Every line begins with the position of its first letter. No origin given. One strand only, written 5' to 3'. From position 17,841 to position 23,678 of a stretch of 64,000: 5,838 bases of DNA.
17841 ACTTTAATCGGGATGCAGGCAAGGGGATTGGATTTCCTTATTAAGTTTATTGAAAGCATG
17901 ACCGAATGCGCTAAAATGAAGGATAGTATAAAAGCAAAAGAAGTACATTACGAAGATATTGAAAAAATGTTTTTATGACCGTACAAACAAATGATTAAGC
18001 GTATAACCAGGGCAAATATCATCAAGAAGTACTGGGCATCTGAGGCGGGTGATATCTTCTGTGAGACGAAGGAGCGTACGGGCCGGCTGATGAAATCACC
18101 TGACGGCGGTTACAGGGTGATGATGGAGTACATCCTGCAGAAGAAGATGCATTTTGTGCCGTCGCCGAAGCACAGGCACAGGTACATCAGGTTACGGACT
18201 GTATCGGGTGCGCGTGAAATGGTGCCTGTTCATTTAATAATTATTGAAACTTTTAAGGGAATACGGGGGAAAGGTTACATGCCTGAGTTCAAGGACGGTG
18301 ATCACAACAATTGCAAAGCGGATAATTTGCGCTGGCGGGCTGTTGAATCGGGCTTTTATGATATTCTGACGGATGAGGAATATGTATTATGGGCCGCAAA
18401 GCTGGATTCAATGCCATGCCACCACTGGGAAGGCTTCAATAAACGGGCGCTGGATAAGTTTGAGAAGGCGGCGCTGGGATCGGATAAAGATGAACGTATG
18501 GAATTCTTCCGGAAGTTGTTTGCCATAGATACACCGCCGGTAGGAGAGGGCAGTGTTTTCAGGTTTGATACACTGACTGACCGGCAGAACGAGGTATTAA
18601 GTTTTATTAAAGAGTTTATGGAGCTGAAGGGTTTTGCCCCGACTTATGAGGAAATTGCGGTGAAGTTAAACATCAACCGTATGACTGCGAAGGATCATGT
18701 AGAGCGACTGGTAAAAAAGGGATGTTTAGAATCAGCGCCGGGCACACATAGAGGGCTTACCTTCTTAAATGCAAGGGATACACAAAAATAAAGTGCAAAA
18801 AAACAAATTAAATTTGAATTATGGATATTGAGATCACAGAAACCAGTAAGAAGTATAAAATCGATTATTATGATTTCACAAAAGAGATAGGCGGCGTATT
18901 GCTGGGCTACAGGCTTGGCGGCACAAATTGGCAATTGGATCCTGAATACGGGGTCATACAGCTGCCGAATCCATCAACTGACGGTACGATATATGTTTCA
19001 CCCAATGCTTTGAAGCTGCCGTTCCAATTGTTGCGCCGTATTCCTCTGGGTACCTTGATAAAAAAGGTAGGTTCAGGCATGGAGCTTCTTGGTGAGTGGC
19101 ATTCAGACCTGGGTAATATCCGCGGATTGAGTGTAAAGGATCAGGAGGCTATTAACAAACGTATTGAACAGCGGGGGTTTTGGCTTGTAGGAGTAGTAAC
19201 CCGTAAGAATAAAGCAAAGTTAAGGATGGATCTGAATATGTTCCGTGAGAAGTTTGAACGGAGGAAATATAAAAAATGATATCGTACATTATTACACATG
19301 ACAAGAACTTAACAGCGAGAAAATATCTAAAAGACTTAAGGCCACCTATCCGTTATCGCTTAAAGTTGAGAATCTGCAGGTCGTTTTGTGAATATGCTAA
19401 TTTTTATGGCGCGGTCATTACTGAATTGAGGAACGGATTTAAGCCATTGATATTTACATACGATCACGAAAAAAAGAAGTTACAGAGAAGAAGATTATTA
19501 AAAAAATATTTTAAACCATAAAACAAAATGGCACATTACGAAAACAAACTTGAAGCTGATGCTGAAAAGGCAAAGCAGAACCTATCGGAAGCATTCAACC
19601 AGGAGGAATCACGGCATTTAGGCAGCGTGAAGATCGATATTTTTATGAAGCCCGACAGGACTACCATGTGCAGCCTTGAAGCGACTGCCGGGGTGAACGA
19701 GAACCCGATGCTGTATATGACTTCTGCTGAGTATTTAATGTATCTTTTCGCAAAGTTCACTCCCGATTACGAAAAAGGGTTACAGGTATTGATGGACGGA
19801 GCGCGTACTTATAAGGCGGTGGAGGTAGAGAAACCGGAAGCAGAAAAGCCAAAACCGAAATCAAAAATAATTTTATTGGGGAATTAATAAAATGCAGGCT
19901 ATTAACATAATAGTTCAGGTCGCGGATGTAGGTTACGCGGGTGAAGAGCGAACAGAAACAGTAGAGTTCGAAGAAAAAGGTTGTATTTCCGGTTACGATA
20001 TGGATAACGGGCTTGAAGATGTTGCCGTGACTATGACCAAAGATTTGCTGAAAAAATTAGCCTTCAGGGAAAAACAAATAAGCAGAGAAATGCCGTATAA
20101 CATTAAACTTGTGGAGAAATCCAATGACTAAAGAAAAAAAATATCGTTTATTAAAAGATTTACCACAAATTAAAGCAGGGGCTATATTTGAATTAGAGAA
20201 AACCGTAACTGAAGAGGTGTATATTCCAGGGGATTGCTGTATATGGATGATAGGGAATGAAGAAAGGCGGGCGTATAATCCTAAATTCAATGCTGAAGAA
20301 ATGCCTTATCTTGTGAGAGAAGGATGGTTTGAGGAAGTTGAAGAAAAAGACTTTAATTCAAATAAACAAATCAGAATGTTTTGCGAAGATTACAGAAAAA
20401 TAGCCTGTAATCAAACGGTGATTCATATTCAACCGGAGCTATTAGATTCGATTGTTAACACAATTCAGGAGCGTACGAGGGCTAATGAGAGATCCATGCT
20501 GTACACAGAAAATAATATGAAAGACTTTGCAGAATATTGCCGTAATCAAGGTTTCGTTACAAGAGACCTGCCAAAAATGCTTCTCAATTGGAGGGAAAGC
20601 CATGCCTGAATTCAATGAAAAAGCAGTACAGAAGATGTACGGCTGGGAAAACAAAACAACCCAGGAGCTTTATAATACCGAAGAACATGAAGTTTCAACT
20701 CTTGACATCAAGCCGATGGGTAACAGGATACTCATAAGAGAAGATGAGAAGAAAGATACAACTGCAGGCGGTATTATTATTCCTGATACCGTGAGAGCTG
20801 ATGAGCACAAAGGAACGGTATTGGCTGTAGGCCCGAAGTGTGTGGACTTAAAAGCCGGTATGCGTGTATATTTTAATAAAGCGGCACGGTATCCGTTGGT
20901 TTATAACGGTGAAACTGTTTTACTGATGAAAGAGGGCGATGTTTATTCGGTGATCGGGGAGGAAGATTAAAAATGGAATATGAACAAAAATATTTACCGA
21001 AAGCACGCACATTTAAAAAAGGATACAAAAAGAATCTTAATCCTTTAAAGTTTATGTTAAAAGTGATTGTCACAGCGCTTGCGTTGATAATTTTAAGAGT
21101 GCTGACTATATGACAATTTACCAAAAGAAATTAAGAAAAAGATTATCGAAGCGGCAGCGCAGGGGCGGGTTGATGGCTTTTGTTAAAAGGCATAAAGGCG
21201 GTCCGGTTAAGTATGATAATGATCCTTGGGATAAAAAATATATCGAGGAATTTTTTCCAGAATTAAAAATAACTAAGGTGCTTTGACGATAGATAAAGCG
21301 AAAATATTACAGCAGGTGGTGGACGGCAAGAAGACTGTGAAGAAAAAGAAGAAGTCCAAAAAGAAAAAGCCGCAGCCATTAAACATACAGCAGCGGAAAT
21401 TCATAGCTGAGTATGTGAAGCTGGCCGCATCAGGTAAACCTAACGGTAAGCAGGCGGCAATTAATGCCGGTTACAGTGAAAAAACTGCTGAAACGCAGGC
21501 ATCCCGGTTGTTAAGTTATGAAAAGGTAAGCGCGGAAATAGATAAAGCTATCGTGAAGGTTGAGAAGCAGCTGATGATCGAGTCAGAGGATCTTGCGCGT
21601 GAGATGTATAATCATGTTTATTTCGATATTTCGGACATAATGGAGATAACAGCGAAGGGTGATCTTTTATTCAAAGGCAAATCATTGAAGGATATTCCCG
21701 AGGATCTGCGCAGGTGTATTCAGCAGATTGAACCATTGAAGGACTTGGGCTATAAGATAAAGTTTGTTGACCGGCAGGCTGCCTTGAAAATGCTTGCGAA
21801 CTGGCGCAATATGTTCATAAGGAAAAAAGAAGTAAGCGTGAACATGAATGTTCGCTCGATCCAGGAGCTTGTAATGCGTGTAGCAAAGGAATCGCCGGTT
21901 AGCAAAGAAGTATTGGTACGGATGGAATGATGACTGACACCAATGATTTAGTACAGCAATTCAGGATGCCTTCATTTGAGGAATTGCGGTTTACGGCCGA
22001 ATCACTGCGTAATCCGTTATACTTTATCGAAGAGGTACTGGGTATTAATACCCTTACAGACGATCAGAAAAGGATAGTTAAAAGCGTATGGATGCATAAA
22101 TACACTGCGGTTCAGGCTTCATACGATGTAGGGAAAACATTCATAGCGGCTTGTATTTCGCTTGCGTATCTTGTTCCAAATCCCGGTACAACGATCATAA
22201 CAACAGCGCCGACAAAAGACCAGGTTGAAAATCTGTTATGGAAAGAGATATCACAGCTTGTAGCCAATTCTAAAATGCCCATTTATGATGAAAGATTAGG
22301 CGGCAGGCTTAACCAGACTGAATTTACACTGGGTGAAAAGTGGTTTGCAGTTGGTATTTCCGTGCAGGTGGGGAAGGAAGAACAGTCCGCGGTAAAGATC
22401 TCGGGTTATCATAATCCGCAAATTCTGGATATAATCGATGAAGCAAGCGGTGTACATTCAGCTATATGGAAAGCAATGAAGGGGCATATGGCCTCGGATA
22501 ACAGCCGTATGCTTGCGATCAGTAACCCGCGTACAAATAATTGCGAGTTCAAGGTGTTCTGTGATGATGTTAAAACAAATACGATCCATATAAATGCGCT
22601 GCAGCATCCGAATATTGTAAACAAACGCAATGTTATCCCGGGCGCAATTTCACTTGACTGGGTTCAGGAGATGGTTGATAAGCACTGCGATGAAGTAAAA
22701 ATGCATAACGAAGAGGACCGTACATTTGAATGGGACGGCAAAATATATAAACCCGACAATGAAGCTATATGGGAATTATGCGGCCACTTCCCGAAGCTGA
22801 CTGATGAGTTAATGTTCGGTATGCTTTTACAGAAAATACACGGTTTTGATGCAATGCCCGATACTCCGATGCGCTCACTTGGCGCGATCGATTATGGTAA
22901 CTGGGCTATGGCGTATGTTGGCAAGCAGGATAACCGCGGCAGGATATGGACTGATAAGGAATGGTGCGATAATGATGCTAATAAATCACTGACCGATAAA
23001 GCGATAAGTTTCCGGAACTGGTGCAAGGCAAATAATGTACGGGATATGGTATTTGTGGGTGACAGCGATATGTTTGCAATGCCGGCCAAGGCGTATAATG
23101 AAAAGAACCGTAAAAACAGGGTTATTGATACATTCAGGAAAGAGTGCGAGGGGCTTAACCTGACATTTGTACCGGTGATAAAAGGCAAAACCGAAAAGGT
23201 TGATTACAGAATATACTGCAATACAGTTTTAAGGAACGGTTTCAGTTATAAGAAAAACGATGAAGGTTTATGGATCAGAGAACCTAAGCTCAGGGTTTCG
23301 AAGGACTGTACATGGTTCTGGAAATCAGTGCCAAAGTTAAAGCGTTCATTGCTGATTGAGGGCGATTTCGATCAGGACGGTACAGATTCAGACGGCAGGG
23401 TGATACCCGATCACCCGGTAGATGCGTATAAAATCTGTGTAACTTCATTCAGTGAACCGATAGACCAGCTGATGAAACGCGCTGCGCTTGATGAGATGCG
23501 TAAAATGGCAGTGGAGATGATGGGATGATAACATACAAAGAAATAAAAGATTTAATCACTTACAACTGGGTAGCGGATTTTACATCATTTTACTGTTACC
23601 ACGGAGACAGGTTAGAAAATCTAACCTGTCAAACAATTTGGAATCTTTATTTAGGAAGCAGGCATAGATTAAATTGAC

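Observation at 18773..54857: Four-site late-promoter regulon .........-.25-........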

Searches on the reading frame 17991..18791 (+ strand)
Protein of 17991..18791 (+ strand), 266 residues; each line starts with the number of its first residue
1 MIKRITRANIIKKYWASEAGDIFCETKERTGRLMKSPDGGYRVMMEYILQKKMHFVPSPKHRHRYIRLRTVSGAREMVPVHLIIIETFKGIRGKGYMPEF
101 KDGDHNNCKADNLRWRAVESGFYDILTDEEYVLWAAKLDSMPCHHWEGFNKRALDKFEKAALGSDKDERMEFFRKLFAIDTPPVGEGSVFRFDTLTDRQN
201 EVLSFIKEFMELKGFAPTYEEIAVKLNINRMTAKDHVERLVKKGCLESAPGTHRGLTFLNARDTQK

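Call 11: search_protein_families(library=phrogs, proteins=[window:17991-18791:+], max_evalue=0.001)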
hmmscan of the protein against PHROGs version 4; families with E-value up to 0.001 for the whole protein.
window:17991-18791:+ (266 aa): 6 families
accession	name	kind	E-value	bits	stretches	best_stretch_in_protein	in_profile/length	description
phrog_3502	-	unknown function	7e-16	59.5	1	194-260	48-115/131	-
phrog_959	-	DNA, RNA and nucleotide metabolism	1.2e-10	42.2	1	11-119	15-100/138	HNH endonuclease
phrog_362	-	transcription regulation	5.3e-10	40.5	1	194-263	3-73/106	transcriptional repressor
phrog_24920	-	unknown function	3.2e-09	37.8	1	194-258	3-68/125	-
phrog_59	-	DNA, RNA and nucleotide metabolism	1.9e-05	25.2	1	12-115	144-225/423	HNH endonuclease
phrog_1492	-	DNA, RNA and nucleotide metabolism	0.00014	22.2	1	38-115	77-149/414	HNH endonuclease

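Call 23: search_protein_families(library=pfam, proteins=[window:17991-18791:+], max_evalue=0.01)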
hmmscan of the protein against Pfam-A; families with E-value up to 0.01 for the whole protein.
window:17991-18791:+ (266 aa): 5 families
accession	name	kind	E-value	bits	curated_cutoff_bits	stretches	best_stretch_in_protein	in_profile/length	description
PF01726.22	LexA_DNA_bind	-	9.8e-16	57.7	23.7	1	194-255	3-65/65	LexA DNA binding domain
PF13392.12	HNH_3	-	8.1e-05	22.6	24.8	1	79-115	2-38/46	HNH endonuclease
PF04545.22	Sigma70_r4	-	0.00031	20.6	24.1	1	193-239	3-43/50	Sigma-70, region 4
PF13412.12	HTH_24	-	0.0011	18.9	21.9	1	218-246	19-47/48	Winged helix-turn-helix DNA-binding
PF21984.2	DnaD_N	-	0.005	17.5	27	1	195-248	14-67/101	DnaD N-terminal domain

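Call 25: find_homologous_proteins(query=window:17991-18791:+)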
Query window:17991-18791:+ (266 aa): 1 proteins with E <= 0.001 among 331 candidates. Only proteins of 146 to 466 residues were searched: fused or split forms outside these lengths cannot appear, so this answer is no evidence that the protein stands alone or is whole; find_related_loci, which searches DNA, has no such limit.
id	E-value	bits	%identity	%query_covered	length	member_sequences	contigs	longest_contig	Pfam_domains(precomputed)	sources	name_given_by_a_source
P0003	8.9e-181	617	100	100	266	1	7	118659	PF01726.23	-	-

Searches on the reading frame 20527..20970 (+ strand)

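Call 23: search_protein_families(library=pfam, proteins=[window:20527-20970:+], max_evalue=0.01)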
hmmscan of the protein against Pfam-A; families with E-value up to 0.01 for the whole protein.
window:20527-20970:+ (147 aa): 1 family
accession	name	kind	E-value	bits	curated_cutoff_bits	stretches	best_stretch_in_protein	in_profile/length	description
PF00166.26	Cpn10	-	3.3e-17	62.7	21.1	1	61-143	2-93/93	Chaperonin 10 Kd subunit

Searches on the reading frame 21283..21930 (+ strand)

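Call 11: search_protein_families(library=phrogs, proteins=[window:21283-21930:+], max_evalue=0.001)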
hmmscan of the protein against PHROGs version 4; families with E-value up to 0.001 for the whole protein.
window:21283-21930:+ (215 aa): 4 families
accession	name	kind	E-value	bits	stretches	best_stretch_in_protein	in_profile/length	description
phrog_51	-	head and packaging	3.3e-25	90.3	1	16-197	72-231/261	terminase small subunit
phrog_2606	-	head and packaging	7.2e-15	56.1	1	16-125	72-177/310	terminase small subunit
phrog_17390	-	unknown function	5e-12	46.5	1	35-92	5-57/69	-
phrog_641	-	head and packaging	1e-07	33.6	1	36-94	6-59/162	terminase small subunit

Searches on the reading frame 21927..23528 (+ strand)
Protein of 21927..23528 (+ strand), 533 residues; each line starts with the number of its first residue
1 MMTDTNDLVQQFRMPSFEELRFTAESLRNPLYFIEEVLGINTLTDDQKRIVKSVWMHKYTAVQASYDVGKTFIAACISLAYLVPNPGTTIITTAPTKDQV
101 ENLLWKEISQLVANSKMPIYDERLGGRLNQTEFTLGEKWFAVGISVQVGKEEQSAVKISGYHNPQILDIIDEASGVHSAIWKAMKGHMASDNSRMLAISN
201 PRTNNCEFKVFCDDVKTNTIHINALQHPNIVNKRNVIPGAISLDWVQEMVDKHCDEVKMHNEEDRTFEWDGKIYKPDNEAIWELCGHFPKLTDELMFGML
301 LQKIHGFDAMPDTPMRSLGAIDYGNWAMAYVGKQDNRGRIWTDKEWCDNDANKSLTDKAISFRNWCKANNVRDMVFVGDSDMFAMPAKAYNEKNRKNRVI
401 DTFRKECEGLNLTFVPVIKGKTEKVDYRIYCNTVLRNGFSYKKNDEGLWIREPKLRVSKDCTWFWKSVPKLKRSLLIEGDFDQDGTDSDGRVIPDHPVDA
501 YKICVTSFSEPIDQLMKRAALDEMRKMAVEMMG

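Call 11: search_protein_families(library=phrogs, proteins=[window:21927-23528:+], max_evalue=0.001)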
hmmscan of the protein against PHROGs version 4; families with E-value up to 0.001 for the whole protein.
window:21927-23528:+ (533 aa): 3 families
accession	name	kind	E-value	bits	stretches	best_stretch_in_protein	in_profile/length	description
phrog_5902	-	unknown function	2.4e-18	67.6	1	32-208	24-199/359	-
phrog_15503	-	unknown function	3.6e-06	27.5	1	29-112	54-140/245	-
phrog_5989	-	head and packaging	4.2e-06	27.1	1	29-121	120-217/347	terminase large subunit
